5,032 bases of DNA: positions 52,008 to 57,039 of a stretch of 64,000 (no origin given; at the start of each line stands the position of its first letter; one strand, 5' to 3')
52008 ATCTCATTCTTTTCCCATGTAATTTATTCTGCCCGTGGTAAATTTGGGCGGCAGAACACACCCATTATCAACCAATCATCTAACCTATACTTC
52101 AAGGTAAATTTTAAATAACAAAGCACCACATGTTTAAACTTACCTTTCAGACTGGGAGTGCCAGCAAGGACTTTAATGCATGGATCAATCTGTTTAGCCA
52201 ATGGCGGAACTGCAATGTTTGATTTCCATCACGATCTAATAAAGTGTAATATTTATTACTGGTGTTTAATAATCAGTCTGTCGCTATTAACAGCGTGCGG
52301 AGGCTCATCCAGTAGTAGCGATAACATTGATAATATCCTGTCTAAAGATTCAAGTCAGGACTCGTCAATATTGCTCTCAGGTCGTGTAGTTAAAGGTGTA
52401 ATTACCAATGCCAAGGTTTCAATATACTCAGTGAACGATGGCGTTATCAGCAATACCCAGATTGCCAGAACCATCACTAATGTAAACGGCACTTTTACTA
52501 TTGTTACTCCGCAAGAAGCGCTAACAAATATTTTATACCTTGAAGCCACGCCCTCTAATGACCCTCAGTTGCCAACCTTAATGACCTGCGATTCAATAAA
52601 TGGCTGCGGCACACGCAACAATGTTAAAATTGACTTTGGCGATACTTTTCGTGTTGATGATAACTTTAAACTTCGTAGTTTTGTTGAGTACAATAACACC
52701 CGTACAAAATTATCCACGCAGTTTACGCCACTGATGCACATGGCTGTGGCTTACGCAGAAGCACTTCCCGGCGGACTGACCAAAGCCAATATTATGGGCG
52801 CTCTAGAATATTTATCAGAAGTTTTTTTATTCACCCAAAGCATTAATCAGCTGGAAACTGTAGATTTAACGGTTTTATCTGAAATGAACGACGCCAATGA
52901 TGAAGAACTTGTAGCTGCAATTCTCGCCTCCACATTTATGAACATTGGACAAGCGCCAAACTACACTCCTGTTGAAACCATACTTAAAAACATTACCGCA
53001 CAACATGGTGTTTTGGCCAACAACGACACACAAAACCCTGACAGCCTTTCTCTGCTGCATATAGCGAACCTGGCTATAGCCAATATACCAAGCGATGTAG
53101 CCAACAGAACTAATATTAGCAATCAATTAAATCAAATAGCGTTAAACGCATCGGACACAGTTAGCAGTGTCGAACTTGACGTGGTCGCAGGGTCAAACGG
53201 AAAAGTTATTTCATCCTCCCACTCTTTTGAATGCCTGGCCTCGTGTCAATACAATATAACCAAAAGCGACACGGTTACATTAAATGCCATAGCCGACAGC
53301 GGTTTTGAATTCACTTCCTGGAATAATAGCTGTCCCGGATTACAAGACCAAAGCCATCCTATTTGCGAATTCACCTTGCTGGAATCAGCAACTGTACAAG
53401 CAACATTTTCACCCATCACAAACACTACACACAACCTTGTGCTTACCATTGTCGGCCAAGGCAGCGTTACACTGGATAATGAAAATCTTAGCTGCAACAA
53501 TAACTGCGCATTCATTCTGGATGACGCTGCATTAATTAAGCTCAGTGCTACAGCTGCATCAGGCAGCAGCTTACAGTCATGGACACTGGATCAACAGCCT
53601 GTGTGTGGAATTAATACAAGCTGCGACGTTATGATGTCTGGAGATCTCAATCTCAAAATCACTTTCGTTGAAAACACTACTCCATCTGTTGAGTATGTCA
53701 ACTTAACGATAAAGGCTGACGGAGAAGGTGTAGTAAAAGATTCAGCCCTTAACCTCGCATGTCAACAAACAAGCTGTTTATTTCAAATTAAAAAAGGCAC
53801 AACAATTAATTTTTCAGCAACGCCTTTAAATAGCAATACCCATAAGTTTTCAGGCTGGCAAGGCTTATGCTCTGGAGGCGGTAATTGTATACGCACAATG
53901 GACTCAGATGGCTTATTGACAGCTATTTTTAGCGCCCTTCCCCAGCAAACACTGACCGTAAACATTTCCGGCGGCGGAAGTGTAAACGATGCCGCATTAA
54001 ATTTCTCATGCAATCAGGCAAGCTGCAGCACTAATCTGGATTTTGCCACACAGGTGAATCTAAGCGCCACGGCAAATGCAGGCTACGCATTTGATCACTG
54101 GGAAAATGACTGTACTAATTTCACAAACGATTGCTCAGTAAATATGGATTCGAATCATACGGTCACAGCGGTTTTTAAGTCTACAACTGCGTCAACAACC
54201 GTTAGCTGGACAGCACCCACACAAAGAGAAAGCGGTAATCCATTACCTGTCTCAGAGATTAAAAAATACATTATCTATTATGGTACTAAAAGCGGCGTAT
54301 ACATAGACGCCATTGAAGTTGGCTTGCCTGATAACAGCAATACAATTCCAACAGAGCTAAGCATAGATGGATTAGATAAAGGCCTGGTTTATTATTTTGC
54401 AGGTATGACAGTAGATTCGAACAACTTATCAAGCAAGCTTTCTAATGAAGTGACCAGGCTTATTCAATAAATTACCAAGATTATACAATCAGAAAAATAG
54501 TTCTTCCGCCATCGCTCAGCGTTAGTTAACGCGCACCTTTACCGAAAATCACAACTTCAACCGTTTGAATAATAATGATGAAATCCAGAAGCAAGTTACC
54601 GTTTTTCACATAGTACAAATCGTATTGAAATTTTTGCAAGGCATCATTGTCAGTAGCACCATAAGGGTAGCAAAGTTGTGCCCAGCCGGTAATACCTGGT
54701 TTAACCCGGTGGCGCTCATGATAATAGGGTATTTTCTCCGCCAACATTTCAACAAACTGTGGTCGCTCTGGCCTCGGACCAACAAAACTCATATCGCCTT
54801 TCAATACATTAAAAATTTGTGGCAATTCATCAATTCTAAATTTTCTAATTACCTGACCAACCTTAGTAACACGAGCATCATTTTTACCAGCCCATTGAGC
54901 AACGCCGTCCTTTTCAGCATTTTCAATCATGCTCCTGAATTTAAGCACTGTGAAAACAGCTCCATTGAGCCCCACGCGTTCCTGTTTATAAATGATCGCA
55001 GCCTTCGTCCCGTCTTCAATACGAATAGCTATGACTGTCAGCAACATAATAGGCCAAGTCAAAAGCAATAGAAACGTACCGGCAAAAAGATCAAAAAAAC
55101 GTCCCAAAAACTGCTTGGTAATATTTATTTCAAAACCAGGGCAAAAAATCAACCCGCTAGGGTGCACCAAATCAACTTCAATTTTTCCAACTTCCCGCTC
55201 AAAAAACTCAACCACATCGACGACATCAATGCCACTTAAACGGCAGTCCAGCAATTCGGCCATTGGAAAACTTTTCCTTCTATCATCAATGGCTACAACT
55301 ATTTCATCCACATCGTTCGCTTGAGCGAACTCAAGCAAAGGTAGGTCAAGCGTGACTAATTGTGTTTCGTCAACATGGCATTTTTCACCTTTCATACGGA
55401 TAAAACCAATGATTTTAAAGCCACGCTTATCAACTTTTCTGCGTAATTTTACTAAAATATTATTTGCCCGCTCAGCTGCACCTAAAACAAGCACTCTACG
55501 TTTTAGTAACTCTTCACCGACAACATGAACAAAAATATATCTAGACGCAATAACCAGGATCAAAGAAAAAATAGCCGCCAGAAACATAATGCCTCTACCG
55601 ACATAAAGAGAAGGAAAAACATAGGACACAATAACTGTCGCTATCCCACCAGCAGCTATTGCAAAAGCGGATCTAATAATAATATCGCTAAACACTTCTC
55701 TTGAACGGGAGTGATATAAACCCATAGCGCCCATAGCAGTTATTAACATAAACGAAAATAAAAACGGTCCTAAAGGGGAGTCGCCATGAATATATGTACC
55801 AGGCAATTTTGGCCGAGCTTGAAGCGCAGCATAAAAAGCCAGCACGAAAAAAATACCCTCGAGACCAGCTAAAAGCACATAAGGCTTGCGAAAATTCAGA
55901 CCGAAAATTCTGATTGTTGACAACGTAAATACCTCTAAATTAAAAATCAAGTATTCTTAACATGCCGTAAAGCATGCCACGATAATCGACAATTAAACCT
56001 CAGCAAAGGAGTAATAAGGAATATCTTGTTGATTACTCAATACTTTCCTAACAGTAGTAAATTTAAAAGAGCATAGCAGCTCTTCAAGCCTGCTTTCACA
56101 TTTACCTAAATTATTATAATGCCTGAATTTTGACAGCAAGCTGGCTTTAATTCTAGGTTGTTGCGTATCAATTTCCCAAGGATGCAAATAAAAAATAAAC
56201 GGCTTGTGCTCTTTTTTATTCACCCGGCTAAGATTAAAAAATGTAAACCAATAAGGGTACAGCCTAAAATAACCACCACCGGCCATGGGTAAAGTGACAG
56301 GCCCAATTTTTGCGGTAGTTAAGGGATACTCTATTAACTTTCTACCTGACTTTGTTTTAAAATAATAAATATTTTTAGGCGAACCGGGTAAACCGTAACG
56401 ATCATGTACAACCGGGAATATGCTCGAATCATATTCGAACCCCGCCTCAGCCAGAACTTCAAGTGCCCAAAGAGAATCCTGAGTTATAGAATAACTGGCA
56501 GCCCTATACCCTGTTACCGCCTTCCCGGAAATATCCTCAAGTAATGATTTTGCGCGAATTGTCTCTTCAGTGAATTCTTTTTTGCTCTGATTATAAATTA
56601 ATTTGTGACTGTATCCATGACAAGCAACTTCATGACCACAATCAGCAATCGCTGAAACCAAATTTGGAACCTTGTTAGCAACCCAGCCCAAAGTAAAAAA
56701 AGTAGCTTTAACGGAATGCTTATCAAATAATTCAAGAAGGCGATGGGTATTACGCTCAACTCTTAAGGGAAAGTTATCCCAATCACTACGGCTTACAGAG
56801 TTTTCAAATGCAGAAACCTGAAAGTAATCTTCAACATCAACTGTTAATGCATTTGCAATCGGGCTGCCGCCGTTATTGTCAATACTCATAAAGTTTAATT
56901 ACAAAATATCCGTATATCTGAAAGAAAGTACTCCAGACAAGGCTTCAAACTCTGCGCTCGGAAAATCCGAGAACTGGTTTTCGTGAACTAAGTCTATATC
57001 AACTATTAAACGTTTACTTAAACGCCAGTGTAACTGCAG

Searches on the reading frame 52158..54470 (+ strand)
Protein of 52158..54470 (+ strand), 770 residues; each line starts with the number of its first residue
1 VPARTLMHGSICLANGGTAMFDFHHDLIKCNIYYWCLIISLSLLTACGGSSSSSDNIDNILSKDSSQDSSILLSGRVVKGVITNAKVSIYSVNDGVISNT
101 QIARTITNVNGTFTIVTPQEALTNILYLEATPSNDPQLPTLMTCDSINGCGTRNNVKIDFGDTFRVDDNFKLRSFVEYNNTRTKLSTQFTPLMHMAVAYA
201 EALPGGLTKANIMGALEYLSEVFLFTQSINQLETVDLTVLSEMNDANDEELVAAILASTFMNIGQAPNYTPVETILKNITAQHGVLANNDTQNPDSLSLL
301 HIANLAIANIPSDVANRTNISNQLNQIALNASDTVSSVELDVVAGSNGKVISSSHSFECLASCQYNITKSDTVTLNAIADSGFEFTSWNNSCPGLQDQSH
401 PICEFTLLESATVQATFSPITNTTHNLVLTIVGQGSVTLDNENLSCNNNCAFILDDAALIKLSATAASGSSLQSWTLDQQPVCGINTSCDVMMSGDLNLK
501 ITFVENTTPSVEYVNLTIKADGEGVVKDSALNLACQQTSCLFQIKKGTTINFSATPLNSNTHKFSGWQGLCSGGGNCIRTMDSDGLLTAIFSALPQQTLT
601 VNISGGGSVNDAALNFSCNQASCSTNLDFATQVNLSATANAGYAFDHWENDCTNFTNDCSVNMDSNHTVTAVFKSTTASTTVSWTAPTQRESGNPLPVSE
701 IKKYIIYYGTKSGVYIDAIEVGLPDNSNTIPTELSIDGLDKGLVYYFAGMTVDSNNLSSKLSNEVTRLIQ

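Call 58: search_protein_families(library=pfam, proteins=[window:52158-54470:+], max_evalue=0.00001)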
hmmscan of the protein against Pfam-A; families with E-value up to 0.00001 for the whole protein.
window:52158-54470:+ (770 aa): 2 families
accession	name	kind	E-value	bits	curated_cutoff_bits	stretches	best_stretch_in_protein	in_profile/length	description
PF18998.6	Flg_new_2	-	4.7e-27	94.2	23.6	2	599-675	3-71/73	Divergent InlB B-repeat domain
PF09479.16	Flg_new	-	4.9e-06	27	27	0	615-671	4-64/65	Listeria-Bacteroides repeat domain (List_Bact_rpt)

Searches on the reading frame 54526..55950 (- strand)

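Call 58: search_protein_families(library=pfam, proteins=[window:54526-55950:-], max_evalue=0.00001)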
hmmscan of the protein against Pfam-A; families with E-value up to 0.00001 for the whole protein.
window:54526-55950:- (474 aa): 1 family
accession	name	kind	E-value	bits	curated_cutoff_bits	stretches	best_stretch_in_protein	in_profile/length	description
PF02397.22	Bac_transf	-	2.4e-64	216.6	27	1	284-468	2-178/179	Bacterial sugar transferase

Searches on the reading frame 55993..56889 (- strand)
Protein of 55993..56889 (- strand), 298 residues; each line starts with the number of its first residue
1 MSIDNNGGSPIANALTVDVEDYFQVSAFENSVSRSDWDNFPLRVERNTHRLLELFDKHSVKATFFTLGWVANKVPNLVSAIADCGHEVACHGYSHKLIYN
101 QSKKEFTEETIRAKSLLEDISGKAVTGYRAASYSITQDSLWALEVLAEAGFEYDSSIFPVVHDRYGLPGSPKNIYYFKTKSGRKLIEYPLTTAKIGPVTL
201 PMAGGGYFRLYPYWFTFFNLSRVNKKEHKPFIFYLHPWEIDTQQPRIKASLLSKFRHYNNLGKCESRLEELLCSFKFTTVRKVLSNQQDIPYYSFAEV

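Call 58: search_protein_families(library=pfam, proteins=[window:55993-56889:-], max_evalue=0.00001)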
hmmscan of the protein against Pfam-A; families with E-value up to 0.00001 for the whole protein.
window:55993-56889:- (298 aa): 2 families
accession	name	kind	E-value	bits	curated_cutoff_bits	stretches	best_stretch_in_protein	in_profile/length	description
PF11959.13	DUF3473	-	1.1e-46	158.5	29.6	1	155-284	1-129/130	Domain of unknown function (DUF3473)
PF01522.26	Polysacc_deac_1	-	9.1e-20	71.3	23.1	1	38-150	14-120/124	Polysaccharide deacetylase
